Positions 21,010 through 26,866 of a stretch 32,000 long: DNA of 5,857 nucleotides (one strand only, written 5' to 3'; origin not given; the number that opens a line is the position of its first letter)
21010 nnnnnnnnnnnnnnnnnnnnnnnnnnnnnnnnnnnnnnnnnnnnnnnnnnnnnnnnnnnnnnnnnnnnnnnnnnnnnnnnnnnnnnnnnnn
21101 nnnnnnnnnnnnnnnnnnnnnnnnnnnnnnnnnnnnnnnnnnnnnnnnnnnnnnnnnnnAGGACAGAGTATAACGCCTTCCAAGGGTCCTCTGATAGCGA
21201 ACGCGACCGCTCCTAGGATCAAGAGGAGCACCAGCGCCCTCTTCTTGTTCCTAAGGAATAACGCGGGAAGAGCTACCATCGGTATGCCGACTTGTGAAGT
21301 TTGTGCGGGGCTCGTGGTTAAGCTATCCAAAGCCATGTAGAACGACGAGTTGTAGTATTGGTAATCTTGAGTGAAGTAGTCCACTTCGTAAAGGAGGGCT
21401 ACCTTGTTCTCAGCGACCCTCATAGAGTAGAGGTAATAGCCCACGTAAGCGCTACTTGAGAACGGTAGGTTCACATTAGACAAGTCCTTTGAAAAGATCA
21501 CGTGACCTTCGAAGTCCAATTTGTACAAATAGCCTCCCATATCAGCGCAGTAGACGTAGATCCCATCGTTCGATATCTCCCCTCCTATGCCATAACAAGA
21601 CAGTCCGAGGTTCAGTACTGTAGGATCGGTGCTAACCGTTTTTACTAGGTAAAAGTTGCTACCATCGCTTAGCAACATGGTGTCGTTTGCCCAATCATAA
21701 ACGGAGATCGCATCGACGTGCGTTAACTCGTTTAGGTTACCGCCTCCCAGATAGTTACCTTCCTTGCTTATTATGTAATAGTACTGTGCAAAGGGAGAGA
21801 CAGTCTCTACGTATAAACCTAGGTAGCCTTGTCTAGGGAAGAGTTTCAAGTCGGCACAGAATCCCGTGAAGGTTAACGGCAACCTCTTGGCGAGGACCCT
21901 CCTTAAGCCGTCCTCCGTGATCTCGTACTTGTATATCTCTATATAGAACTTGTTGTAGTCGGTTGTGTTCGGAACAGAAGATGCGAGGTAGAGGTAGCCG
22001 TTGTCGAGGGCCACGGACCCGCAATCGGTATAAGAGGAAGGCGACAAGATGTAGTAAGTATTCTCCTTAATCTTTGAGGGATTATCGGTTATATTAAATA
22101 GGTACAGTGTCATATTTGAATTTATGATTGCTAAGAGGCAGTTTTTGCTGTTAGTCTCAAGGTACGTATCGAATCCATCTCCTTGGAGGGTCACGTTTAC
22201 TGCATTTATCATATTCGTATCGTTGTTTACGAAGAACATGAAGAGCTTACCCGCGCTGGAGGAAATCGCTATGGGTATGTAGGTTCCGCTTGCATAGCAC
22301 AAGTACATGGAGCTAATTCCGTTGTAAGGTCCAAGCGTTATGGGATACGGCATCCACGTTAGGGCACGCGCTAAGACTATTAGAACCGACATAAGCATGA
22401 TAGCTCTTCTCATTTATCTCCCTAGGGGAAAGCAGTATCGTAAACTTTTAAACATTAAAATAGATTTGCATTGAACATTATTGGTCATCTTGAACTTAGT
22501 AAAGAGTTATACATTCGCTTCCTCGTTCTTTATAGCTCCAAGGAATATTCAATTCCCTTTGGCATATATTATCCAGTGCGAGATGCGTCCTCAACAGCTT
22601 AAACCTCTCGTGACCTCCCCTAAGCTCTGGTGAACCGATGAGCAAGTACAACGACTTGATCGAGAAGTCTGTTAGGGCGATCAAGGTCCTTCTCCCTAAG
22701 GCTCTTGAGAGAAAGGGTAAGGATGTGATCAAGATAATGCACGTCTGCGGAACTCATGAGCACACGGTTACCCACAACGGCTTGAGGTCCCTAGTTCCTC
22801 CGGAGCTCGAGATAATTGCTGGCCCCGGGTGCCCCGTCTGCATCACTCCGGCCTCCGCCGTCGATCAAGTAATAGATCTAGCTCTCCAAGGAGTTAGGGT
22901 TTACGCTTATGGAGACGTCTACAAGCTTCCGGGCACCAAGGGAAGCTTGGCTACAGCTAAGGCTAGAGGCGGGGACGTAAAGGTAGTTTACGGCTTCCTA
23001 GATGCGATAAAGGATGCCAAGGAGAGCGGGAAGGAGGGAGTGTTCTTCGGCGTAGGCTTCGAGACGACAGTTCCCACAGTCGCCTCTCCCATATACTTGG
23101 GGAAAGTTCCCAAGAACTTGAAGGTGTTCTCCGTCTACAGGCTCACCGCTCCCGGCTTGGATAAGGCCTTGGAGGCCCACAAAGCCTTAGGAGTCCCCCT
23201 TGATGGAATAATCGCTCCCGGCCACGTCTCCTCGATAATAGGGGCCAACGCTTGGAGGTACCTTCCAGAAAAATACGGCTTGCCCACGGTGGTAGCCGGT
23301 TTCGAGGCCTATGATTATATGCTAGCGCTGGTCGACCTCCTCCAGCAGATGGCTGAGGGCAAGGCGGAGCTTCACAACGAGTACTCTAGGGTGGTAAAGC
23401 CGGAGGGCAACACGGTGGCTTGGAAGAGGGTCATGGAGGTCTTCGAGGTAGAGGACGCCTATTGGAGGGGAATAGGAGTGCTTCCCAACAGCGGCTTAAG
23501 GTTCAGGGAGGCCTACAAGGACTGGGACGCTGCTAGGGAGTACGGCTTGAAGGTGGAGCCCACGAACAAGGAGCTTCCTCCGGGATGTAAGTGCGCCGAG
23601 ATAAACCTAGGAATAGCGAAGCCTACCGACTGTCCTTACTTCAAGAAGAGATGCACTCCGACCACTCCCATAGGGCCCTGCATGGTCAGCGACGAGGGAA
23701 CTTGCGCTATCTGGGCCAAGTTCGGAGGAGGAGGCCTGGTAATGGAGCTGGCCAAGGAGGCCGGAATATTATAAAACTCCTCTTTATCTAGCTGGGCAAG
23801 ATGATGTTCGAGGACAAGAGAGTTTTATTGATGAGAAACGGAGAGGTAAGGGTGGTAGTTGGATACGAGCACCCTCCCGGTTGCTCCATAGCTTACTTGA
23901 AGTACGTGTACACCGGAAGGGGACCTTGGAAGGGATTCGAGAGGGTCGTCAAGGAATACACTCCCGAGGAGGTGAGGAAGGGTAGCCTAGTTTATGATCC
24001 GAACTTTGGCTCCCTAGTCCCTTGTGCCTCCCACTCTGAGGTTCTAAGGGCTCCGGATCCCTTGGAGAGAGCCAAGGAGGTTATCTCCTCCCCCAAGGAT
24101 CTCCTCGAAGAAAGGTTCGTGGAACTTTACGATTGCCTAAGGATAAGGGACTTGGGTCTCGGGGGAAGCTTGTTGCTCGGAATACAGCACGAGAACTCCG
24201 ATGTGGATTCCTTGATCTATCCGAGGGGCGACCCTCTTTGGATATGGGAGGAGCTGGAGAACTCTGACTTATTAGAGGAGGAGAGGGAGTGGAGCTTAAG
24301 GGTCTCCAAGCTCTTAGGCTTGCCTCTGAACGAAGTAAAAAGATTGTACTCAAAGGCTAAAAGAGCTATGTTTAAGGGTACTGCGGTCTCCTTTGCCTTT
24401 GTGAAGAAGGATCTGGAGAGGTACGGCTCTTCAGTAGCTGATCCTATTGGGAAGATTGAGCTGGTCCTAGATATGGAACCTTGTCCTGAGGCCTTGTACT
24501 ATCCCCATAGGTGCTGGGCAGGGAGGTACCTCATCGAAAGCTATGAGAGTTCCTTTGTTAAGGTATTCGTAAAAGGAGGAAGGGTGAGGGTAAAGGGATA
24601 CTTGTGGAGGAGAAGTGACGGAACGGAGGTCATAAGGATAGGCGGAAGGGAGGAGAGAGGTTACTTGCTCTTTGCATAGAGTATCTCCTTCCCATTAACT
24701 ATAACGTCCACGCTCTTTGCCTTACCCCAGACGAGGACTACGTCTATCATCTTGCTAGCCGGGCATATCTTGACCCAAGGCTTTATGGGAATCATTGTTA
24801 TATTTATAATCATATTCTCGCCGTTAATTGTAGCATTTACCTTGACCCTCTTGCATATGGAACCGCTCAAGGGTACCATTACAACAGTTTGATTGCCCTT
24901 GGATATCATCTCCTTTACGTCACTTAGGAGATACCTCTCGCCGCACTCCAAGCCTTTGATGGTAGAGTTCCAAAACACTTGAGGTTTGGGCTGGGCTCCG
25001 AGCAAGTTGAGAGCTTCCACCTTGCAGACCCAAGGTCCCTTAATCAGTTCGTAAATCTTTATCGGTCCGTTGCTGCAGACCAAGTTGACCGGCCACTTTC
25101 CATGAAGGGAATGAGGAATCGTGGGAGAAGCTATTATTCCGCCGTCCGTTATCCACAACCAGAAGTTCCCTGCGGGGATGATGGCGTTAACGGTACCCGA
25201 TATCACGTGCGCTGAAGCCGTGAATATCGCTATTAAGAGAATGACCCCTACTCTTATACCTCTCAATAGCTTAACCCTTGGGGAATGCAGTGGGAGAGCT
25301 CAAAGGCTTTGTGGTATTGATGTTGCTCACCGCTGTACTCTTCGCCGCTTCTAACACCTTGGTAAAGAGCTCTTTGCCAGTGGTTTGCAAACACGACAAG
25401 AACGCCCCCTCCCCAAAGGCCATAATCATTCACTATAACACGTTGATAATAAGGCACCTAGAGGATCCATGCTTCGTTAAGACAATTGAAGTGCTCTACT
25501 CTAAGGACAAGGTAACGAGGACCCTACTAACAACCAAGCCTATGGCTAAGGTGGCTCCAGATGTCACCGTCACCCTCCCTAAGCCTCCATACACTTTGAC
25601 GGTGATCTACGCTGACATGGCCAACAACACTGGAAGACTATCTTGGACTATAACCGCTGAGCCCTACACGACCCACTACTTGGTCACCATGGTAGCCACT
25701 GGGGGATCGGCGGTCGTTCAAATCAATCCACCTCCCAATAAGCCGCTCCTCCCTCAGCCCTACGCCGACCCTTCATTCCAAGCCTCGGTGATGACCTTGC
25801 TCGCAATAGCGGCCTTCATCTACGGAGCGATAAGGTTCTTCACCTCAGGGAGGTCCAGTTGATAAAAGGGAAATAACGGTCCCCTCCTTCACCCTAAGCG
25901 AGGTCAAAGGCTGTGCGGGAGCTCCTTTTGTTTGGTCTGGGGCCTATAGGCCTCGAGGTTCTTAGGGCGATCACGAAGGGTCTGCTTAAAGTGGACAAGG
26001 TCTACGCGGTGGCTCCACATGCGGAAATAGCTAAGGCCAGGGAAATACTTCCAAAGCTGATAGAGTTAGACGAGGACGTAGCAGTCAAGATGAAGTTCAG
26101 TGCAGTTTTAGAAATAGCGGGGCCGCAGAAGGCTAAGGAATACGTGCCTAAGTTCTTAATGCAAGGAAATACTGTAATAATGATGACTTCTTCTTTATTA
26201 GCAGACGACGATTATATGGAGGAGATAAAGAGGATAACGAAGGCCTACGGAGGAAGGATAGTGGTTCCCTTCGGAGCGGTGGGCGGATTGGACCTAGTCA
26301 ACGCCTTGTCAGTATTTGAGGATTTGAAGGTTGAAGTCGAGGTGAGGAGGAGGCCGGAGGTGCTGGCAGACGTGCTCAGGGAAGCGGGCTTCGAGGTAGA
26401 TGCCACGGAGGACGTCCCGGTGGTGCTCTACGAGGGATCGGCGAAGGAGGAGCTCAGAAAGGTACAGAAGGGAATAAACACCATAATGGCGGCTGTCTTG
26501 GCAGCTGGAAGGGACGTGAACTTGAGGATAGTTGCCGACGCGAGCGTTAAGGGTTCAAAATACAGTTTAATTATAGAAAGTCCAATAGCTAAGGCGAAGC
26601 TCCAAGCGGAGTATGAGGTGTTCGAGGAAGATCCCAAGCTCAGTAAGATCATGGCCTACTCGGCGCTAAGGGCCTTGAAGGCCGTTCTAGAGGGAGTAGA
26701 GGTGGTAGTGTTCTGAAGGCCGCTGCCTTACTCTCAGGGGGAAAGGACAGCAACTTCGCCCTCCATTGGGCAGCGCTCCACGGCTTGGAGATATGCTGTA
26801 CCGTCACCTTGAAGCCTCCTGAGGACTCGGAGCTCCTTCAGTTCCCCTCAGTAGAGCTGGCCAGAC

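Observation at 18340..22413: One 1357-aa ORF reads as three complete secretory pre-proteins concatenated in frame (candidate membrane-threaded polyprotein)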

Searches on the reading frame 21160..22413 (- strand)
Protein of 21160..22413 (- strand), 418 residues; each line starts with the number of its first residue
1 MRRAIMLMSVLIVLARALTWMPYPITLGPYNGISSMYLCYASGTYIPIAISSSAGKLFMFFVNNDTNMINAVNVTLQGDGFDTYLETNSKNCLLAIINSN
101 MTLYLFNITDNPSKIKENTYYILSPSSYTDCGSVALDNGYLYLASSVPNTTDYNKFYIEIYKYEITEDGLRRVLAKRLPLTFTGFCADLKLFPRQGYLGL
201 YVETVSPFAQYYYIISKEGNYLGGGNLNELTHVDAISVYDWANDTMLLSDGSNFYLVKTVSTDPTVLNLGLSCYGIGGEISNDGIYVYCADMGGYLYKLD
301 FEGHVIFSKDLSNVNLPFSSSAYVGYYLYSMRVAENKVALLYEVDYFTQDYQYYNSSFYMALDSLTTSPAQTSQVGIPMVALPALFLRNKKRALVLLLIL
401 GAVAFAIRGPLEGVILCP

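Call 11: find_homologous_proteins(query=window:21160-22413:-, max_evalue=0.01)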
Query window:21160-22413:-: 8000 candidates shared short words with the query, none scored E <= 0.01.

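Call 42: search_solved_structures(query=window:21286-22359:-, max_evalue=5)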
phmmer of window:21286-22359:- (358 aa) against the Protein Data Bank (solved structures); distinct sequences matched with E-value up to 5: 1.
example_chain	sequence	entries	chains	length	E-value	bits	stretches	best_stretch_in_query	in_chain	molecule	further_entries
4fmg_A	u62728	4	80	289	0.58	12.7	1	238-281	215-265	VP1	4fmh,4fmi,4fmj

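Call 47: search_protein_families(library=pfam, proteins=[window:21286-22359:-], max_evalue=10)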
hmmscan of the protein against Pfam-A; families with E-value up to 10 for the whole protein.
window:21286-22359:- (358 aa): 0 families

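Call 59: search_protein_families(library=phrogs, proteins=[window:21286-22359:-], max_evalue=0.01)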
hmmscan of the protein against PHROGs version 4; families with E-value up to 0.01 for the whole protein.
window:21286-22359:- (358 aa): 0 families

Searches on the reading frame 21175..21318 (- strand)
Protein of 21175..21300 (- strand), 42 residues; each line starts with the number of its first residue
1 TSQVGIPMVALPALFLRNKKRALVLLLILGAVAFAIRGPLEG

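Call 33: search_protein_families(library=ncbifam, proteins=[window:21175-21300:-], max_evalue=10)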
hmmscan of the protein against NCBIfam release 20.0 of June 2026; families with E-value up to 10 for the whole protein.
seq(42 aa): 1 family
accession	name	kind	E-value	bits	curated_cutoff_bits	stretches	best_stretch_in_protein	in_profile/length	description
NF005629.0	PRK07377.1-5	equivalog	0.097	12.6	370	1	6-39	13-46/183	hypothetical protein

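Call 57: find_related_loci(query=A1, collection=metagenome_contigs, flank=5000)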
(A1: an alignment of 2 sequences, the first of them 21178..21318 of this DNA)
Query A1 (47 aa) in metagenome_contigs; peptide patterns used: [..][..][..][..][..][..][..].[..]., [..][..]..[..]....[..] (x = any residue, [..] = any of these).
184 stretches matched a pattern, but none encodes a relative of the query by tblastn (E <= 1e-3).

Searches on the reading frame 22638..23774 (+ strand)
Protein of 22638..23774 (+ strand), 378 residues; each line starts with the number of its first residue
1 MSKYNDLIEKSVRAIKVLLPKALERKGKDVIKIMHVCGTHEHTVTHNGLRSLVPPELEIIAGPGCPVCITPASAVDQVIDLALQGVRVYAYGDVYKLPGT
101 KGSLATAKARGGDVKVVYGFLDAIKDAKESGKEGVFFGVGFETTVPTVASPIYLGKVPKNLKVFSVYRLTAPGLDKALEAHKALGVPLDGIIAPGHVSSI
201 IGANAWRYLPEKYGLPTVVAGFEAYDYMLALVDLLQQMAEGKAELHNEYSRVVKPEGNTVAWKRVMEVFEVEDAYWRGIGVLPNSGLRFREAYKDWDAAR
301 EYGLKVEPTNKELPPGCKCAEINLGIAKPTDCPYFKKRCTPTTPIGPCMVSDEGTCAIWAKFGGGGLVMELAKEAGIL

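Call 27: find_related_loci(query=window:22638-23774:+, collection=genome_contigs, flank=10000)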
Query window:22638-23774:+ (378 aa) in genome_contigs; peptide patterns used: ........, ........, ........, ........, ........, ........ (x = any residue, [..] = any of these).
172 stretches matched a pattern; 5 encode a relative of the query (tblastn E <= 1e-3); 5 distinct loci.
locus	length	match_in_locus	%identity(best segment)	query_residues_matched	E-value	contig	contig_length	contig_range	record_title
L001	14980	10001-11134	79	1-378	0e+0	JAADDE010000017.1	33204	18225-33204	MAG: Thermoproteota archaeon isolate L_MaxBin.089 contig-127_859, whole genome shotgun sequence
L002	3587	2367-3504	82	5-378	3e-180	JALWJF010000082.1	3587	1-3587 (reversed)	MAG: Desulfurococcales archaeon isolate M17_metabat1_scaf2bin.034 M17_NODE_39668_length_3587_cov_1.686416, whole genome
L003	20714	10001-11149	48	3-374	4e-114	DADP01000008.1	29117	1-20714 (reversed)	MAG TPA_asm: Desulfurococcaceae archaeon UBA285 UBA285_contig_107624, whole genome shotgun sequence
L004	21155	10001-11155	48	3-376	8e-112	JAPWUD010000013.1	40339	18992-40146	MAG: Desulfurococcaceae archaeon isolate RSNS19 scaffold_147_c1, whole genome shotgun sequence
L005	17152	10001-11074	50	26-373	2e-110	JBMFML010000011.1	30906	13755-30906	MAG: Desulfurococcaceae archaeon isolate KM4337-20 NODE_11_length_30906_cov_3.420221, whole genome shotgun sequence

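Call 64: find_encoding_contigs(protein=window:22638-23774:+, flank=10000, max_places=8)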
Protein window:22638-23774:+ (378 aa): no gene with exactly this product is on record in the collection.

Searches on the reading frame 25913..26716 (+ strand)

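Call 34: search_protein_families(library=pfam, proteins=[window:25913-26716:+], max_evalue=0.001)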
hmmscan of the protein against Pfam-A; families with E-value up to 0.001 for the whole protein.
window:25913-26716:+ (267 aa): 2 families
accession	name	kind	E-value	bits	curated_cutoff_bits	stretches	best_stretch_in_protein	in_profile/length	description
PF01958.23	Asp_DH_C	-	2.1e-11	44.3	27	1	169-251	4-88/89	Aspartate dehydrogenase, C-terminal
PF03447.22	NAD_binding_3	-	5.6e-10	40.4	24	1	8-119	1-116/116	Homoserine dehydrogenase, NAD binding domain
